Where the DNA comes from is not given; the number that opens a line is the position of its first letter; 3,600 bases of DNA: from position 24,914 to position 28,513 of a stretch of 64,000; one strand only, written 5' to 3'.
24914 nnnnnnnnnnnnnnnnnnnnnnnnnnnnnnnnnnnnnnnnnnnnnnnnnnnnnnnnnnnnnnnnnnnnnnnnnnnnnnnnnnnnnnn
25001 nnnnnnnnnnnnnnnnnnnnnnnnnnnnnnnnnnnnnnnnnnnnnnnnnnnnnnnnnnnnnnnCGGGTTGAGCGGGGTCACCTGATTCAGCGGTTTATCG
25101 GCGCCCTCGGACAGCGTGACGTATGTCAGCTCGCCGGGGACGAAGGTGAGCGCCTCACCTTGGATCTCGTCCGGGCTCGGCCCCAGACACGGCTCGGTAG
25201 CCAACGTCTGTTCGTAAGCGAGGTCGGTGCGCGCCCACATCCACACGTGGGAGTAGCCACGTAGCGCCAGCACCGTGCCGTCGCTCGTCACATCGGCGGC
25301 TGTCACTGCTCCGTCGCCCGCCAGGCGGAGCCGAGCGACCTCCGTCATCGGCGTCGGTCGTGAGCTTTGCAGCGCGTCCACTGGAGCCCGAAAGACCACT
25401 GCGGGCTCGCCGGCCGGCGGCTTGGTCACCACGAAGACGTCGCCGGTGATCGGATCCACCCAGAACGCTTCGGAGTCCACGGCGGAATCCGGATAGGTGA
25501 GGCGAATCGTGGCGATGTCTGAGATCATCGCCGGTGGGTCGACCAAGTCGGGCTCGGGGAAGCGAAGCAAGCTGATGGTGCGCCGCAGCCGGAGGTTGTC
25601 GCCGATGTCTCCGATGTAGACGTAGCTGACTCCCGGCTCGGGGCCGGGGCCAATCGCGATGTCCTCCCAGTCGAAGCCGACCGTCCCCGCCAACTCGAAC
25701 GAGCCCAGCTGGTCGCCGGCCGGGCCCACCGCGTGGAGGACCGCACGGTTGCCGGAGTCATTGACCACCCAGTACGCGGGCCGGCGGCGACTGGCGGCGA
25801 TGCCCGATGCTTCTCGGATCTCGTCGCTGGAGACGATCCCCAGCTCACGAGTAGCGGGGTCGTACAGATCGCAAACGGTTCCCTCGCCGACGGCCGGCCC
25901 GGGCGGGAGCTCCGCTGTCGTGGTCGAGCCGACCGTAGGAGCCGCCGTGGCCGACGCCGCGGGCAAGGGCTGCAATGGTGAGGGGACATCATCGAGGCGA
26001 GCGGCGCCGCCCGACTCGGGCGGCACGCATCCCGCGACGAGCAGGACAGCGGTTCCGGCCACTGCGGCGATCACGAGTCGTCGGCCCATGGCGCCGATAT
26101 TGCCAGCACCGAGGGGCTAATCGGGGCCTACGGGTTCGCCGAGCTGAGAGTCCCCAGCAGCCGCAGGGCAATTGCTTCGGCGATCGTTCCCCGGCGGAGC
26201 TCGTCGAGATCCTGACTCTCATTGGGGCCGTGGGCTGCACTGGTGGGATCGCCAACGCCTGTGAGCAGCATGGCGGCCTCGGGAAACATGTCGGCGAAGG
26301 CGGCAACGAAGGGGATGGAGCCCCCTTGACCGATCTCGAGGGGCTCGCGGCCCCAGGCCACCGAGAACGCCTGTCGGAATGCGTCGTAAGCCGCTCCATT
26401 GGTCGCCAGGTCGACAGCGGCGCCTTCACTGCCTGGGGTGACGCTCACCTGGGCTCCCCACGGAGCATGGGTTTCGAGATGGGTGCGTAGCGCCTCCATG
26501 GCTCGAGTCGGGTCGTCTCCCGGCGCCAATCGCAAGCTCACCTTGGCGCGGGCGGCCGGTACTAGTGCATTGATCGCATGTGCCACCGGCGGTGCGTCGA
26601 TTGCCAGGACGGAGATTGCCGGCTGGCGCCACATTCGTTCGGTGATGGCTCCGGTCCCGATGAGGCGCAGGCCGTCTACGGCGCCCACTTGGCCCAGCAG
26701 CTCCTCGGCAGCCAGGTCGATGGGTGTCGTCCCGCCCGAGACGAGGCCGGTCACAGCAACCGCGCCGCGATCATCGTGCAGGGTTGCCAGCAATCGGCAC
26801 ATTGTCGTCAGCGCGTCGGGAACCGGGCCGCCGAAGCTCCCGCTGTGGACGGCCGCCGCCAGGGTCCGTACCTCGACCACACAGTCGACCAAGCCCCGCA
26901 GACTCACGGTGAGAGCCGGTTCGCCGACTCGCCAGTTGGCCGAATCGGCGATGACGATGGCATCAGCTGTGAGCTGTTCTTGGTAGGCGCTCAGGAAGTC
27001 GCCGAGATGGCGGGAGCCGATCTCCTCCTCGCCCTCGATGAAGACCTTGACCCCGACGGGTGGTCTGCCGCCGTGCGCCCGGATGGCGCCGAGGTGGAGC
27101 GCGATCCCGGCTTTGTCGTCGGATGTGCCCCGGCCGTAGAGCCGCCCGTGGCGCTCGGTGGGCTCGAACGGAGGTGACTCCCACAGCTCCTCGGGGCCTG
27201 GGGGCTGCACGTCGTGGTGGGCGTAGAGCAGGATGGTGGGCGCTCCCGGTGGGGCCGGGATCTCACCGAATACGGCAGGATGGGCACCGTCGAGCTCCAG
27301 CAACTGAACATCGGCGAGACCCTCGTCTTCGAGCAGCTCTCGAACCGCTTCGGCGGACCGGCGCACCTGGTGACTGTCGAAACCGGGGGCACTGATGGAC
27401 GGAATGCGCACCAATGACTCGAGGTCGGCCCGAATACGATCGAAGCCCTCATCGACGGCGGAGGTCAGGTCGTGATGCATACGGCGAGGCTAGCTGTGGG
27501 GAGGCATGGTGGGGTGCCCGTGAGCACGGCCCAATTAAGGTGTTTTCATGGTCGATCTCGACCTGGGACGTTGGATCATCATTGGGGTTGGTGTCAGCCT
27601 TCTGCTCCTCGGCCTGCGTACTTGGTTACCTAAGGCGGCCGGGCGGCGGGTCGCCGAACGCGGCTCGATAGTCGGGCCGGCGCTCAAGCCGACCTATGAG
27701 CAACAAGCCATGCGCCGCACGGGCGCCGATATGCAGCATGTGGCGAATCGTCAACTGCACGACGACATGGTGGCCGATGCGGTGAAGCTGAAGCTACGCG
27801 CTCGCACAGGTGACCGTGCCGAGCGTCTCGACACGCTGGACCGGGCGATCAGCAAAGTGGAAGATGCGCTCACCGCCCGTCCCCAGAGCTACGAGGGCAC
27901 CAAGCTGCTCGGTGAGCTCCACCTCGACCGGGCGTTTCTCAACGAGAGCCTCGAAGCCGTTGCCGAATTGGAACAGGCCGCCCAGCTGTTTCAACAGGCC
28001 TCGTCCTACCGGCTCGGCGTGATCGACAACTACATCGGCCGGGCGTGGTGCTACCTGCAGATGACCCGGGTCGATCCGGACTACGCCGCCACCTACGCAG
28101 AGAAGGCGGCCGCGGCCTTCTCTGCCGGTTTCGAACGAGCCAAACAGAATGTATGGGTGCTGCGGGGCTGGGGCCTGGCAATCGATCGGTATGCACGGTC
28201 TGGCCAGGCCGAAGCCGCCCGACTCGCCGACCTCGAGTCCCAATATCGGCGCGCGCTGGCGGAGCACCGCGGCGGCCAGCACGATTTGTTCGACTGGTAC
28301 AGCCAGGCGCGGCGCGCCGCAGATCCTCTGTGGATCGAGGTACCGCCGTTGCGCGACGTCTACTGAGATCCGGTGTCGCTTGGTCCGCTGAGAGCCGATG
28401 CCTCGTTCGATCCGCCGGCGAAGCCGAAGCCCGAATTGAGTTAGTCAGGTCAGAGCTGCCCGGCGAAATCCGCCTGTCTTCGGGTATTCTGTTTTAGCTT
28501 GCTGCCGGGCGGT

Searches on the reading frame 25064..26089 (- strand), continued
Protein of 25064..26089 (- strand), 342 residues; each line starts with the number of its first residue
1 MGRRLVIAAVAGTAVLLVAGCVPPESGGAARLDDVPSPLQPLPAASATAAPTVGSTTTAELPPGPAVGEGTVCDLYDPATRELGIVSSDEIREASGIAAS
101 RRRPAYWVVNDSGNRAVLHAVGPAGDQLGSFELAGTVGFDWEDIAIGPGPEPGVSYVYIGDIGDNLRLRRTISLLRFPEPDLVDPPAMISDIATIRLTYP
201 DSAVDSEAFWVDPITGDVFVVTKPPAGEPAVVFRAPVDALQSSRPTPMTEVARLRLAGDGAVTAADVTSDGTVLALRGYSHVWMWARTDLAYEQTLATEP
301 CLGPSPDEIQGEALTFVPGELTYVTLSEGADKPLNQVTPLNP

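Call 64: list_cluster_members(proteins=[P0121, P0001, P0154, P0174, P0178, P0185, P0205, P0219, P0229, P0230])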
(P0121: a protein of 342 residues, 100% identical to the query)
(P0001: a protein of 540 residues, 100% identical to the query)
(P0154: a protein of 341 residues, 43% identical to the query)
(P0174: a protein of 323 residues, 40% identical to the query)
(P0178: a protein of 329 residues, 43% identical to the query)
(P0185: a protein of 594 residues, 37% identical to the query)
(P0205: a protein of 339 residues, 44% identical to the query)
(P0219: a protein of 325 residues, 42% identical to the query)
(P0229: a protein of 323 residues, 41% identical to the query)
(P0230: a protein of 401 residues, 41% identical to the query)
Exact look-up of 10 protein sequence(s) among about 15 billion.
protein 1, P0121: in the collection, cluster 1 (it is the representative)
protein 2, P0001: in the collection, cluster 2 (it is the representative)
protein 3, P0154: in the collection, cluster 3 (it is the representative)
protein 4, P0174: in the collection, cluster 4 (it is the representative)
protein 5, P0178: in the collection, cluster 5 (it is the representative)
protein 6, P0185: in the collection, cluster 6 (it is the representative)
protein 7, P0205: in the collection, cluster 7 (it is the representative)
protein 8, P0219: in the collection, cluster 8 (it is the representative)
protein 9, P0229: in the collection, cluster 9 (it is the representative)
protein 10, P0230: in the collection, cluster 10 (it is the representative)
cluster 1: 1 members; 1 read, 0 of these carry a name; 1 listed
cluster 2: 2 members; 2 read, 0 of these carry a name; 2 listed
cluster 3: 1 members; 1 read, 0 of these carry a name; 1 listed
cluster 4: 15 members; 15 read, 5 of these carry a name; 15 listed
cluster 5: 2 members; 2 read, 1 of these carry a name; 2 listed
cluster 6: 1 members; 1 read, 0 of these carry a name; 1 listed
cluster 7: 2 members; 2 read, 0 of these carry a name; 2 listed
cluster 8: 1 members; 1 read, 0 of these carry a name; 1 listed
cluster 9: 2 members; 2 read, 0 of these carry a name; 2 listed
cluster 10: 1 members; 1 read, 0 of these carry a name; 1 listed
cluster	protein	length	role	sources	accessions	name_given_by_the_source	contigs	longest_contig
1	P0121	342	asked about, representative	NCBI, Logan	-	-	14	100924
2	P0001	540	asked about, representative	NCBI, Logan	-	-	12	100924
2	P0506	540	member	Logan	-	-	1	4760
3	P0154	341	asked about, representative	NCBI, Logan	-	-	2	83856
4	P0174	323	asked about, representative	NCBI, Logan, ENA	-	-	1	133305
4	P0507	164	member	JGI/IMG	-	hypothetical protein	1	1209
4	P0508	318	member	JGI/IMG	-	hypothetical protein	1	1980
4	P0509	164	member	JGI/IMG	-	hypothetical protein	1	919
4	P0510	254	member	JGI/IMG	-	hypothetical protein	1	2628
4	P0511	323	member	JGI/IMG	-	hypothetical protein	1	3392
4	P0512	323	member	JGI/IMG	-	-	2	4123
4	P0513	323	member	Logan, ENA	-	-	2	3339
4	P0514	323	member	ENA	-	-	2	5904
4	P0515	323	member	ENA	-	-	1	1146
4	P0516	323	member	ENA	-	-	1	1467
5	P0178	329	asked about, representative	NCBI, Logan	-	-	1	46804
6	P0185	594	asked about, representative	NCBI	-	-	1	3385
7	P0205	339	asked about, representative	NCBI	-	-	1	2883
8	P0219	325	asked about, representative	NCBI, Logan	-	-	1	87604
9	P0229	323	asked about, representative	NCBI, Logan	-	-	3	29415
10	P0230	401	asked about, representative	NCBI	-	-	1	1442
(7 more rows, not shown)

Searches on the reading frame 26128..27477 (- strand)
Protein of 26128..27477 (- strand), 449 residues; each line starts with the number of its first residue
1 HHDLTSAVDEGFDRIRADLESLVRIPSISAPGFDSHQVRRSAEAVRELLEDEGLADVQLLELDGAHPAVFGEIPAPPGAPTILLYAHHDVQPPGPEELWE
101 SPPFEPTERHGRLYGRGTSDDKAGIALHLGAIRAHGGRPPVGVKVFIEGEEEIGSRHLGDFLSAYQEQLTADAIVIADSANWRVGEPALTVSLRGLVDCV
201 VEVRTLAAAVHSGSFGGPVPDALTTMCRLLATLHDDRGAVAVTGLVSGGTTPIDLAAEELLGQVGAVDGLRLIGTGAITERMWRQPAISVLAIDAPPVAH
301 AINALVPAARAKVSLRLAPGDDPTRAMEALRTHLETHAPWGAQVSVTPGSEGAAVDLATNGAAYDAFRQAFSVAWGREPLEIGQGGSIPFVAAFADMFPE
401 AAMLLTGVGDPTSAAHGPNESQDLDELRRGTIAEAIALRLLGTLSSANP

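Call 16: search_protein_families(library=pfam, proteins=[window:26128-27477:-], max_evalue=0.001)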
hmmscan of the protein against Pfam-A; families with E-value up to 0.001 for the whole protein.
window:26128-27477:- (449 aa): 2 families
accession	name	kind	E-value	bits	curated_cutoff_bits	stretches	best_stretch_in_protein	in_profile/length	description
PF01546.33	Peptidase_M20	-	3e-29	102.9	24.6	1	83-431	1-197/206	Peptidase family M20/M25/M40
PF07687.19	M20_dimer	-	1.1e-12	48.3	21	1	192-341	2-106/107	Peptidase dimerisation domain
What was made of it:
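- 26128..27480 (-): M20 family peptidase gene immediately upstream of B on the same strand (38-nt gap). This neighbour is conserved. Pfam in call 16.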

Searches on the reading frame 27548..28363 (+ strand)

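Call 16: search_protein_families(library=pfam, proteins=[window:27548-28363:+], max_evalue=0.001)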
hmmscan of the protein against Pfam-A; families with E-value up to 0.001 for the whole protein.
window:27548-28363:+ (272 aa): 1 family
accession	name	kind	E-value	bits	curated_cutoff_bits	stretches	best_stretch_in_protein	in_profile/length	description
PF06552.18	TOM20_plant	-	1.1e-05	25.7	20.6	1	94-152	48-107/187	Plant specific mitochondrial import receptor subunit TOM20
